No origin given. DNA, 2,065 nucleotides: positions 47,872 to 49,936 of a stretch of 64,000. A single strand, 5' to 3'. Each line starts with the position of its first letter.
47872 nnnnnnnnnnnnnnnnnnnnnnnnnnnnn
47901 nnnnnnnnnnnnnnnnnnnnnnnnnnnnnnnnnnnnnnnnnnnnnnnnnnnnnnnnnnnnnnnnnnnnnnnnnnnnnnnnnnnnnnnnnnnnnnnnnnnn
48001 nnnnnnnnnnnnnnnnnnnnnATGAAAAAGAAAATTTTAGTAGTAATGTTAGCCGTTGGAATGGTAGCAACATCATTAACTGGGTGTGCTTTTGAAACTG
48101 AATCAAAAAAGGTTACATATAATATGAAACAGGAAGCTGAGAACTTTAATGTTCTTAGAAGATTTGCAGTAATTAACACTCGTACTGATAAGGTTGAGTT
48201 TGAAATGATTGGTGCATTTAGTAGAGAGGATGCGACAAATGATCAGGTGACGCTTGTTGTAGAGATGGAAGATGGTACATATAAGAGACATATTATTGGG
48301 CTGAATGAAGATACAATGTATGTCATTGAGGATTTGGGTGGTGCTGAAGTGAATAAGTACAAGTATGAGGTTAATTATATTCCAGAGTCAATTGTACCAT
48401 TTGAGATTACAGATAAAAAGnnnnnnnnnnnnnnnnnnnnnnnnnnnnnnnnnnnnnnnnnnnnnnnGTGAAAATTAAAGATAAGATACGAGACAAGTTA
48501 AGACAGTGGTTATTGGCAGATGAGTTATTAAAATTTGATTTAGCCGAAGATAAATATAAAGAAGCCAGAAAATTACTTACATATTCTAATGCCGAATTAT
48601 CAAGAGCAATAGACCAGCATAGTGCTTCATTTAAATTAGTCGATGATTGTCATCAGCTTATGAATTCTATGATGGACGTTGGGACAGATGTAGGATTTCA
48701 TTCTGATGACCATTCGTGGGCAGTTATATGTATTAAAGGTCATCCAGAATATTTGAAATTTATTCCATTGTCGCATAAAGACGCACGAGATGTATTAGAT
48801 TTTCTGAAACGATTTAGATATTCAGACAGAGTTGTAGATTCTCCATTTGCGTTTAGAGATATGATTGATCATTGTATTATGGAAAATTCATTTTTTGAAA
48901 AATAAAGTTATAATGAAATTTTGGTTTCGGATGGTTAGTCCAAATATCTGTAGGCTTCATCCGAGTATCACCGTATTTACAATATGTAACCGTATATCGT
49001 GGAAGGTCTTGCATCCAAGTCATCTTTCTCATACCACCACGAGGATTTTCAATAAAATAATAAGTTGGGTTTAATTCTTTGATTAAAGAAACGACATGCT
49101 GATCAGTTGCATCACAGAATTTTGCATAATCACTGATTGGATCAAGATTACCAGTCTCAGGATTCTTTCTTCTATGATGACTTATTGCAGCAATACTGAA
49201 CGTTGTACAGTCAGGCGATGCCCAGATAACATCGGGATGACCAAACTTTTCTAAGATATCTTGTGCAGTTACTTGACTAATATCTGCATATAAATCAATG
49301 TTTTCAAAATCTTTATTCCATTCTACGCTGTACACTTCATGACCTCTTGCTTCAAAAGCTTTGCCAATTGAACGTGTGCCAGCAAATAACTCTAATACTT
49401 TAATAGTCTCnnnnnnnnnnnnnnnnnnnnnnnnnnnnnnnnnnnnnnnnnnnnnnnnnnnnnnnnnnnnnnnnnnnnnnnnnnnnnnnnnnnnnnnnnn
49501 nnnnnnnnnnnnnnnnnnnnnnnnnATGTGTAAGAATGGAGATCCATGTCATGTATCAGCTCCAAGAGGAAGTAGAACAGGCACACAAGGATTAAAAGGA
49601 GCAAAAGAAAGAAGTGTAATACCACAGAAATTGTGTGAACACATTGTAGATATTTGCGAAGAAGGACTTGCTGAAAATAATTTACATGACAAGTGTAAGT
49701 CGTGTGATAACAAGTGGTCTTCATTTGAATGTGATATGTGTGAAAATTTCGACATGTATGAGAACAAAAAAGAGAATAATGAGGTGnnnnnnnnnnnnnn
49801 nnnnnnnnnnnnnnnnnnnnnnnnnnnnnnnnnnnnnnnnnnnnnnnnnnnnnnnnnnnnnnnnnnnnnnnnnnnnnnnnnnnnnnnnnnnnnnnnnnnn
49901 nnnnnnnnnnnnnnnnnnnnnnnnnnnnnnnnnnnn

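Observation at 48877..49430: Only leftward gene of the right arm: a truncated C5-methyltransferase with no in-frame ATG/GTG/TTG upstream of motif I, beside a perfect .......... palindrome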

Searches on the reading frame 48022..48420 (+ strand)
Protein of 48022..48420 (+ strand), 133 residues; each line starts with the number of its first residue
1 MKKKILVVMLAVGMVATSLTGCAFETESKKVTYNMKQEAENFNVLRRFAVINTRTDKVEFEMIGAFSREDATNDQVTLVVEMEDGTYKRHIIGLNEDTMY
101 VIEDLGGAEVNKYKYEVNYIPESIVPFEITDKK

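Call 82: search_protein_families(library=phrogs, proteins=[window:48022-48420:+], max_evalue=0.001)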
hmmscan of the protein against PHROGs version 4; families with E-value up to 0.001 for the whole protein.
window:48022-48420:+ (133 aa): 2 families
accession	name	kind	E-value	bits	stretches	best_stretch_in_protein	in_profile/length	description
phrog_478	-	integration and excision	1.2e-33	116.8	1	1-127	1-125/129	site-specific recombination directionality factor RDF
phrog_2316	-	unknown function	0.00013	22.8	1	1-83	1-78/191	-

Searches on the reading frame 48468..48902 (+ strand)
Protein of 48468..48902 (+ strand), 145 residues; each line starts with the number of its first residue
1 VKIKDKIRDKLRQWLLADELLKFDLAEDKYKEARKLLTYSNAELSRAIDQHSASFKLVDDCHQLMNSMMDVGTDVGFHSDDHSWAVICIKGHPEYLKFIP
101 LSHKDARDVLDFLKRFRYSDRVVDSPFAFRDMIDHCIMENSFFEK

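Call 7: search_protein_families(library=pfam, proteins=[window:48468-48902:+], max_evalue=1)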
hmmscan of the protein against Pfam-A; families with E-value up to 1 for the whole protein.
window:48468-48902:+ (145 aa): 0 families

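Call 82: search_protein_families(library=phrogs, proteins=[window:48468-48902:+], max_evalue=0.001)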
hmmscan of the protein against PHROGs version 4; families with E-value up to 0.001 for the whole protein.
window:48468-48902:+ (145 aa): 0 families

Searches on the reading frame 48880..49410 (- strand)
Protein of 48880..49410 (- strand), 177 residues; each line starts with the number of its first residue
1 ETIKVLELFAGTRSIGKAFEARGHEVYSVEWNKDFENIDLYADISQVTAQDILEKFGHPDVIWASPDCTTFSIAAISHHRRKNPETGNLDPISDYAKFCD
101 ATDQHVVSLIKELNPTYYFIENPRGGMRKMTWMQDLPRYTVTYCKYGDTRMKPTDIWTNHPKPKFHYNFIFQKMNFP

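Call 7: search_protein_families(library=pfam, proteins=[window:48880-49410:-], max_evalue=1)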
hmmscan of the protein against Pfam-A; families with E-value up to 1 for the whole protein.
window:48880-49410:- (177 aa): 1 family
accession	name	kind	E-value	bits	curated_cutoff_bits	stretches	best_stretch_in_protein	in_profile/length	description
PF00145.23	DNA_methylase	-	5.6e-06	26.4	22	1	3-124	1-112/324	C-5 cytosine-specific DNA methylase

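Call 10: search_dna_similar(query=window:48880-49410:-, collection=phages, mode=protein, max_rows=40)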
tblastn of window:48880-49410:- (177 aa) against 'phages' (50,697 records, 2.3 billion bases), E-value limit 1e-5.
Records with a match: 33; places in all: 33; records where one place covers at least 80% of the query: 33.
Best place of each record, by identity: 60-80% 25; <60% 8.
By first word of the organism name: Bacillus 22; Inoviridae 3; Bacteriophage 2; Caudoviricetes 2; Haloferax 2; Xanthomonas 1; PinkBerry-associated 1.
By host as written in the record: - 7; Bacillus cereus 7; Bacillus cereus BtB2-4 2; Priestia megaterium 2; Bacillus cereus ATCC 14579 2; Bacillus cereus JCM 2152 2; Haloferax sp. LR2-5 2; Xanthomonas oryzae pv. oryzae 1; and 8 more.
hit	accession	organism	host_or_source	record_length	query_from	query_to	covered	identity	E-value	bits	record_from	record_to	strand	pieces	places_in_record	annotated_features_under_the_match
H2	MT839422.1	Bacteriophage sp.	human fecal samples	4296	2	165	93%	79.9%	3e-90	291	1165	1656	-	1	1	record has no annotation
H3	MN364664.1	Xanthomonas phage Xoo-sp15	Xanthomonas oryzae pv. oryzae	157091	1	165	93%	72.5%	2e-80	265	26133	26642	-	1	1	C-5 cytosine-specific DNA methylase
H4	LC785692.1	Bacillus phage CM1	Bacilus cereus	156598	3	165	92%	73.4%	2e-80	265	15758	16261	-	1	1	DNA methyltransferase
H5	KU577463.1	Bacillus phage Deep Blue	Bacillus cereus BtB2-4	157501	3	165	92%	72.8%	7e-80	263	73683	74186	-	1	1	C-5 cytosine-specific DNA methylase I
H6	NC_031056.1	Bacillus phage Deep Blue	Bacillus cereus BtB2-4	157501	3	165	92%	72.8%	7e-80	263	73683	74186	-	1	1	DNA methyltransferase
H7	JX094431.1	Bacillus phage vB_BceM_Bc431v3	Bacillus cereus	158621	3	165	92%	72.8%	7e-80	263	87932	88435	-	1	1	orf172: C-5 cytosine-specific DNA methylase I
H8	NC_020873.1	Bacillus phage vB_BceM_Bc431v3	Bacillus cereus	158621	3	165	92%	72.8%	7e-80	263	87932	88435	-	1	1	orf172: DNA methyltransferase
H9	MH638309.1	Bacillus phage Hobo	Bacillus thuringiensis kurstaki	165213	3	165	92%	72.8%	7e-80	263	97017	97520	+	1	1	142: DNA cytosine methyltransferase I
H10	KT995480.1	Bacillus phage BM15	Priestia megaterium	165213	3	165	92%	72.8%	7e-80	263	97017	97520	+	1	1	cytosine-C5 specific DNA methylase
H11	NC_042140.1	Bacillus phage BM15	Priestia megaterium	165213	3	165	92%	72.8%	7e-80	263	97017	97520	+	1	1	DNA methyltransferase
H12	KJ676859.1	Bacillus phage JBP901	Bacillus cereus ATCC 14579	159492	3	165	92%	72.8%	7e-80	263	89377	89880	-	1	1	putative C-5 cytosine-specific DNA methylase II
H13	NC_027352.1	Bacillus phage JBP901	Bacillus cereus ATCC 14579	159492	3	165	92%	72.8%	7e-80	263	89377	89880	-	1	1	DNA methyltransferase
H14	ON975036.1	Bacillus phage Thurquoise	Bacillus thuringiensis strain ATCC10792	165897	1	165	93%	71.3%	1e-79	262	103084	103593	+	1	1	S-adenosyl-L-methionine-dependent methyltransferase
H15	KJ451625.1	Bacillus phage Bcp1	Bacillus cereus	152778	3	165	92%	72.2%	3e-79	261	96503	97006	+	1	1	C-5 cytosine-specific DNA methylase I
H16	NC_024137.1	Bacillus phage Bcp1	Bacillus cereus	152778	3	165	92%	72.2%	3e-79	261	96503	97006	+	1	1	DNA methyltransferase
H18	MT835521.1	Bacteriophage sp.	human fecal samples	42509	3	166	93%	69.5%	3e-76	252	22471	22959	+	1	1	record has no annotation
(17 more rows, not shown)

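Call 11: get_annotated_region(hit=H7, flank=3000)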
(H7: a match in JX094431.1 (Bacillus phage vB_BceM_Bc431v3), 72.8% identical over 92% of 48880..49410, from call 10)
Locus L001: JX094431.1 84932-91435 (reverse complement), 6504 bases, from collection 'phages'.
description: Bacillus cereus bacteriophage vB_BceM_Bc431v3, complete genome.
organism: Bacillus phage vB_BceM_Bc431v3 (NCBI taxid 1195072)
taxonomy: Viruses; Duplodnaviria; Heunggongvirae; Uroviricota; Caudoviricetes; Herelleviridae; Bastillevirinae; Caeruleovirus; Caeruleovirus Bc431
host: Bacillus cereus; source: -; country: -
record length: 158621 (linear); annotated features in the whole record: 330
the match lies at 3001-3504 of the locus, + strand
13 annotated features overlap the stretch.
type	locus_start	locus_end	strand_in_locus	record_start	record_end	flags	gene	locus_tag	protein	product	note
CDS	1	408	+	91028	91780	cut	orf177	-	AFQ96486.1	putative nucleotidyltransferase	similar to ZP_00738350.1 hypothetical protein RBTH_07153 [Bacillus thuringiensis serovar israelensis ATCC 35646] and ...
CDS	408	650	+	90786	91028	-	orf176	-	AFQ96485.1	hypothetical protein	-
regulatory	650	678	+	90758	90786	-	-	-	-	terminator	rho-independent terminator; discovered using TransTerm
CDS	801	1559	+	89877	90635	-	orf175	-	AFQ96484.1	hypothetical protein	similar to YP_001468515.1 gp135 [Listeria phage A511]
CDS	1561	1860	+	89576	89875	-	orf174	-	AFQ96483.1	putative DNA-binding protein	similar to YP_001504169.1 putative integration host factor [Enterococcus phage phiEF24C] and YP_024515.1 putative ...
regulatory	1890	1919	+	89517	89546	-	-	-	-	promoter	similar to consensus SigA Bacillus promoter: TTGacW (N15-17)TANWMT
CDS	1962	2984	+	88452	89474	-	orf173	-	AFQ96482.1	C-5 cytosine-specific DNA methylase II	similar to ZP_07461376.1 DNA (cytosine-5-)-methyltransferase [Streptococcus pyogenes ATCC 0782] and YP_003307635.1 ...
CDS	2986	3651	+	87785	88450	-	orf172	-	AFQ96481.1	C-5 cytosine-specific DNA methylase I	similar to YP_001885133.1 DNA methyltransferase [Clostridium botulinum B str. Eklund 17B]; motifs: Cyt_C5_DNA_methylase ...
regulatory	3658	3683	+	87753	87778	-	-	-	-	terminator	rho-independent terminator; discovered using TransTerm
regulatory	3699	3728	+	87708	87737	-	-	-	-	promoter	similar to consensus SigA Bacillus promoter: TTGacW (N15-17)TANWMT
regulatory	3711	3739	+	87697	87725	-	-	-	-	promoter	similar to consensus SigG Bacillus promoter: gNATR(N18)ANNNTA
CDS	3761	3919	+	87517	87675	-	orf171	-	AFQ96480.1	putative membrane protein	motifs: one transmembrane domain shown using TMHMM and Phobius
CDS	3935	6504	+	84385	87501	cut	orf170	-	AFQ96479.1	DNA polymerase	similar to YP_001504170.1 putative DNA polymerase [Enterococcus phage phiEF24C] and YP_024516.1 putative DNA polymerase ...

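Call 12: get_annotated_region(hit=H9, flank=3000)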
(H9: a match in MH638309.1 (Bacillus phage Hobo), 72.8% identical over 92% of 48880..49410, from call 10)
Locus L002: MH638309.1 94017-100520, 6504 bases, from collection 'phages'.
description: Bacillus phage Hobo, complete genome.
organism: Bacillus phage Hobo (NCBI taxid 2301683)
taxonomy: Viruses; Duplodnaviria; Heunggongvirae; Uroviricota; Caudoviricetes; Herelleviridae; Bastillevirinae; Caeruleovirus; Caeruleovirus BM15
host: Bacillus thuringiensis kurstaki; source: soil; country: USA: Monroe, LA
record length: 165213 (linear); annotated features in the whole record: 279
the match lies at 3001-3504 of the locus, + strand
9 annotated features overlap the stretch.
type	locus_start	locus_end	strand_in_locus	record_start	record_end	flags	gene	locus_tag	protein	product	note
CDS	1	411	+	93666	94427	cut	137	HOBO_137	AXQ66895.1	nucleotidyltransferase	-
CDS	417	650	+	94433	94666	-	138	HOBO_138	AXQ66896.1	hypothetical protein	-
CDS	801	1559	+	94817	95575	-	139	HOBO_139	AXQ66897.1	hypothetical protein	-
CDS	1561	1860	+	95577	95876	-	140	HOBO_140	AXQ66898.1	DNA binding protein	-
CDS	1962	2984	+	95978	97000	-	141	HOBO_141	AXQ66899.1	DNA cytosine methyltransferase II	-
CDS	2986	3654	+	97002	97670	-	142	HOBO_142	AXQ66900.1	DNA cytosine methyltransferase I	-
CDS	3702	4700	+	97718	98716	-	143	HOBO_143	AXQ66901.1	DNA cytosine methyltransferase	-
CDS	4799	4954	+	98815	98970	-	144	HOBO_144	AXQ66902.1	hypothetical protein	-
CDS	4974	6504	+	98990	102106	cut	145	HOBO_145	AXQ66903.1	DNA polymerase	-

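Call 13: get_annotated_region(hit=H3, flank=3000)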
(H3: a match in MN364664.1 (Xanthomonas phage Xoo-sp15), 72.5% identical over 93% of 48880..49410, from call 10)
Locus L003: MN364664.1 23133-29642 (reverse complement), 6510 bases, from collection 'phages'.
description: UNVERIFIED_ORG: Xanthomonas phage Xoo-sp15, complete genome.
organism: Xanthomonas phage Xoo-sp15 (NCBI taxid 2608370)
taxonomy: Viruses; Duplodnaviria; Heunggongvirae; Uroviricota; Caudoviricetes; Herelleviridae; Bastillevirinae; Caeruleovirus
host: Xanthomonas oryzae pv. oryzae; source: soil; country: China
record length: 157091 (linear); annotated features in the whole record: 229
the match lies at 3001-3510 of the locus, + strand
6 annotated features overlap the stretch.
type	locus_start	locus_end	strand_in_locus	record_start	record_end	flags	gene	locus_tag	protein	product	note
CDS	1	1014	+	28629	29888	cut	-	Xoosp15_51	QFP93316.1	DNA (cytosine-5)-methylotransferase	-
CDS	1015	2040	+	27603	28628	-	-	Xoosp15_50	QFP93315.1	putative DNA methylase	-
CDS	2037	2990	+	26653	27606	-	-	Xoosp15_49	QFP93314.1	hypothetical protein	-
CDS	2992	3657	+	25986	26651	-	-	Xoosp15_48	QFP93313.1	C-5 cytosine-specific DNA methylase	-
CDS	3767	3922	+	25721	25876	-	-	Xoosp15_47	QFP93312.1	putative membrane protein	-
CDS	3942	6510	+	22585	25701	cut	-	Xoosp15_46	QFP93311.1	putative DNA polymerase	-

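Call 19: get_annotated_region(hit=H2, flank=3000)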
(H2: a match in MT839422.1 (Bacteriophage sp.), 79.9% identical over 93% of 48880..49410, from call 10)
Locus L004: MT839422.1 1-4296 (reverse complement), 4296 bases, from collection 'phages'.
description: UNVERIFIED: Bacteriophage sp. clone scaffold_10658 genomic sequence.
organism: Bacteriophage sp. (NCBI taxid 38018)
taxonomy: Viruses
host: -; source: human fecal samples; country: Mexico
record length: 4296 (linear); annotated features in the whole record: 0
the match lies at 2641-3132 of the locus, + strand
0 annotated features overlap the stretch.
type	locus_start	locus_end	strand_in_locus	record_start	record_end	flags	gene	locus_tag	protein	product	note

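Call 20: get_annotated_region(hit=H18, flank=3000)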
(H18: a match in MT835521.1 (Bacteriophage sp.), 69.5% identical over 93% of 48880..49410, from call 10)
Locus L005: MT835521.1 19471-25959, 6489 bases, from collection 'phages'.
description: UNVERIFIED: Bacteriophage sp. clone scaffold_88 genomic sequence.
organism: Bacteriophage sp. (NCBI taxid 38018)
taxonomy: Viruses
host: -; source: human fecal samples; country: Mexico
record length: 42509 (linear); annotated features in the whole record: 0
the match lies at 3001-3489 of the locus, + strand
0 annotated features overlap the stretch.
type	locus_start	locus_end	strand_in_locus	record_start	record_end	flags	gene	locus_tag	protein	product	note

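Call 60: list_cluster_members(proteins=[window:48880-49335:-, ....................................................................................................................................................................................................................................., window:49526-49786:+])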
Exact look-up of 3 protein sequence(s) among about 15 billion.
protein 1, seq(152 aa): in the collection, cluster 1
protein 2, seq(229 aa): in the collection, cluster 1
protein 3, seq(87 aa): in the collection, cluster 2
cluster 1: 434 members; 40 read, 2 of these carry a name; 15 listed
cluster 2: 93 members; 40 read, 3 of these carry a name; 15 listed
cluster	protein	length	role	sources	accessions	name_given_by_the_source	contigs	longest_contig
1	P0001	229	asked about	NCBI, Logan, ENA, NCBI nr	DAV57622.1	MAG TPA: DNA (cytosine 5) methyltransferase [Caudoviricetes sp.]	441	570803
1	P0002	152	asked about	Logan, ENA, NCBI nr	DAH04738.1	MAG TPA: DNA (cytosine 5) methyltransferase [Bacteriophage sp.]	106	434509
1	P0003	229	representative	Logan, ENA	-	-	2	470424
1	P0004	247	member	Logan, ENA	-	-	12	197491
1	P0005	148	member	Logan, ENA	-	-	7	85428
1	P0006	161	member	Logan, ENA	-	-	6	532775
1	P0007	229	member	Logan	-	-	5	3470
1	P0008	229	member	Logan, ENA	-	-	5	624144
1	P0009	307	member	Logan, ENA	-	-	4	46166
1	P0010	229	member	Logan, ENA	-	-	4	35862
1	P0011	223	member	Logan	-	-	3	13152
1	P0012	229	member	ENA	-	-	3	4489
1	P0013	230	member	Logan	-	-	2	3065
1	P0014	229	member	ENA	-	-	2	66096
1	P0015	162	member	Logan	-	-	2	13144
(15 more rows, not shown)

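Call 77: find_encoding_contigs(protein=window:48880-49335:-, flank=1500, max_places=10)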
Protein seq(152 aa) (152 aa): 24 contigs read that carry it; 8 places shown.
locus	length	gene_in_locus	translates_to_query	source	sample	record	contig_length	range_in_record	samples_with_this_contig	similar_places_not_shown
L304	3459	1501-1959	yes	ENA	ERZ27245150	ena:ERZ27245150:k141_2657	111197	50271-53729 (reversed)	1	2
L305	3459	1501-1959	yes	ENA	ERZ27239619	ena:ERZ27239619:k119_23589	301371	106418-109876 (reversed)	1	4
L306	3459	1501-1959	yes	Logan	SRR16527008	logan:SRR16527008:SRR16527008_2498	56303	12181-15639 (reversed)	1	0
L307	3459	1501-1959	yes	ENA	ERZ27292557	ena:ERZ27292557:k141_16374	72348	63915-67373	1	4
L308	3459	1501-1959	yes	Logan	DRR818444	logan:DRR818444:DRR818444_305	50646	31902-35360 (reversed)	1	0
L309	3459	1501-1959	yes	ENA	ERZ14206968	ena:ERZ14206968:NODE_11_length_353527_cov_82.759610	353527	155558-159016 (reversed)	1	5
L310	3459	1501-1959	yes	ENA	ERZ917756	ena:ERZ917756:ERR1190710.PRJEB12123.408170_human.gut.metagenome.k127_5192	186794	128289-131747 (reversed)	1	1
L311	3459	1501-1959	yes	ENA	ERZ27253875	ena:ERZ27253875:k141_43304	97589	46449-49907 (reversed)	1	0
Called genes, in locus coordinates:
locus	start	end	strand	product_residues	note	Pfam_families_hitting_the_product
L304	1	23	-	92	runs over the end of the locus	-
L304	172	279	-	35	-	-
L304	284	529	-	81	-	-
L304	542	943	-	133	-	-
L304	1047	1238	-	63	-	-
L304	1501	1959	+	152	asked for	-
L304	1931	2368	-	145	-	-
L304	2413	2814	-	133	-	PF25682:Phage_VG64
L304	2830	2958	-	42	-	-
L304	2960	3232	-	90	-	-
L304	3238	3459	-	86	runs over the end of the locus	-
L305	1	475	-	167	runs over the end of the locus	-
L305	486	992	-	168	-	-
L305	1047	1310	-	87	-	-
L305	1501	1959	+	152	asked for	-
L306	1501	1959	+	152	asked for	-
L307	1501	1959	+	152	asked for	-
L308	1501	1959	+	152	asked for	-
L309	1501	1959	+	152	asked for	-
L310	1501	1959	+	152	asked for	-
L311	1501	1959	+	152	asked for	-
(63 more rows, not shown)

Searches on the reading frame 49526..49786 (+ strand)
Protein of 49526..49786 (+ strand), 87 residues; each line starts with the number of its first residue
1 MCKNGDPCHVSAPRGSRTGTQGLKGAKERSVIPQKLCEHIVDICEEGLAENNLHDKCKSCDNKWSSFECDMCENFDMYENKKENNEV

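Call 7: search_protein_families(library=pfam, proteins=[window:49526-49786:+], max_evalue=1)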
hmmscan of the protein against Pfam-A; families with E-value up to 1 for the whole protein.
window:49526-49786:+ (87 aa): 1 family
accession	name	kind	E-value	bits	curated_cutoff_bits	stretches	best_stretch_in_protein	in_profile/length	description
PF18892.5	DUF5651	-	0.38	11.1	27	1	48-78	9-37/53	Family of unknown function (DUF5651)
